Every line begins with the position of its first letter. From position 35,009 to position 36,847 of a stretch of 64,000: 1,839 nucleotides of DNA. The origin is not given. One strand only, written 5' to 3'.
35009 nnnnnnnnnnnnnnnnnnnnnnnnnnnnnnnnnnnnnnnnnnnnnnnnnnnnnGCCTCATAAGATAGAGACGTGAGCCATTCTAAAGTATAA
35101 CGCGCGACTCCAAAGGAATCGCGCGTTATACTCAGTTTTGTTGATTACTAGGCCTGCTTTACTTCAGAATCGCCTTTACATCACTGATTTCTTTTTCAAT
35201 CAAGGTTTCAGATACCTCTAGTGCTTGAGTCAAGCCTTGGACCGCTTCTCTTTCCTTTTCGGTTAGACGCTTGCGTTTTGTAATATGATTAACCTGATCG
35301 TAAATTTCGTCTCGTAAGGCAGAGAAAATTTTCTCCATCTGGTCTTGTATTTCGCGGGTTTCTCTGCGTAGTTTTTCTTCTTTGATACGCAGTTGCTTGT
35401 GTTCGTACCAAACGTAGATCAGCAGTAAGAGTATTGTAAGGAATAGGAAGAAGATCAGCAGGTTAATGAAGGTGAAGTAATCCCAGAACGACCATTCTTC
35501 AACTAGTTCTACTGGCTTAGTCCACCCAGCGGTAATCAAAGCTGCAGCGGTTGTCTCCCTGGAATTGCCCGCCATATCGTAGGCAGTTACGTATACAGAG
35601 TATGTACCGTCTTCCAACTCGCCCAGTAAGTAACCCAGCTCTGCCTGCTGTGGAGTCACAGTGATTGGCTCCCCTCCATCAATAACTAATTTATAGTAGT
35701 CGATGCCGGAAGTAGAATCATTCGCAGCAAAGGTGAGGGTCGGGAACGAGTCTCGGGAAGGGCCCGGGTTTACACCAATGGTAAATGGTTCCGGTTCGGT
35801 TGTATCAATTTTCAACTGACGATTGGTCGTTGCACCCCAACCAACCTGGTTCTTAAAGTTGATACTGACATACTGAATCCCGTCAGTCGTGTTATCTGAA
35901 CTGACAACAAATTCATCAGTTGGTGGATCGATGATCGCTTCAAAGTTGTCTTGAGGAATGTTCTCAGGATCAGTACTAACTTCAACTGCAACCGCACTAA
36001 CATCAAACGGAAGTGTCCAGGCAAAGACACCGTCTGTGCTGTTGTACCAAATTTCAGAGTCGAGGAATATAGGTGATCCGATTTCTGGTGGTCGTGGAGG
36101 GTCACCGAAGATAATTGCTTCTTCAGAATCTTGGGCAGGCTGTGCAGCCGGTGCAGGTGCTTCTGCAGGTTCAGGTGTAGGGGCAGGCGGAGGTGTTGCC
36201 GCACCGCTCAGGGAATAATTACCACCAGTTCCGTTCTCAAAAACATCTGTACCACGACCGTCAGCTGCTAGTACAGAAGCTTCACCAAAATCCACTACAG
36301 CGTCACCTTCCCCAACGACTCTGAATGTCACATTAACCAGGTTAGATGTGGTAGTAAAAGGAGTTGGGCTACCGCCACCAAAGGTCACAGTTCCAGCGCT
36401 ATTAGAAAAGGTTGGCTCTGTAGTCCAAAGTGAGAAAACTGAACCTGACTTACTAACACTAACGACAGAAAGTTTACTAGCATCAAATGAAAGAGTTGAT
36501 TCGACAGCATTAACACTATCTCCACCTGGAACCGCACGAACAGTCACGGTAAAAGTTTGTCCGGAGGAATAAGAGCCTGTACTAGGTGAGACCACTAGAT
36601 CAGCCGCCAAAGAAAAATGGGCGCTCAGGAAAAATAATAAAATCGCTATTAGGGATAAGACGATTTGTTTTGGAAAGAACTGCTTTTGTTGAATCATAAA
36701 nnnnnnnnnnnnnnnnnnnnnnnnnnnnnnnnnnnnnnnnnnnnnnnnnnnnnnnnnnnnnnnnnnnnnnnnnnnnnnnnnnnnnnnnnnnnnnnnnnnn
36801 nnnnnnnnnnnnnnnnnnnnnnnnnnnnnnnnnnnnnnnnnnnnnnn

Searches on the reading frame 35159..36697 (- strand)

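Call 10: search_protein_families(library=pfam, proteins=[window:35159-36697:-], max_evalue=0.001)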
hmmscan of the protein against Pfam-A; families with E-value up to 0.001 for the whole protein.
window:35159-36697:- (512 aa): 3 families
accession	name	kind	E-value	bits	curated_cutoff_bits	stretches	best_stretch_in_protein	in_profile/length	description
PF00963.24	Cohesin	-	4e-06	27.5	24.1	1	42-132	10-106/139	Cohesin domain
PF19077.6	Big_13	-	5.1e-05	24.1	27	1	340-385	48-96/102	Bacterial Ig-like domain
PF14316.11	DUF4381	-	0.00025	21.8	27.2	1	396-490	6-93/145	Domain of unknown function (DUF4381)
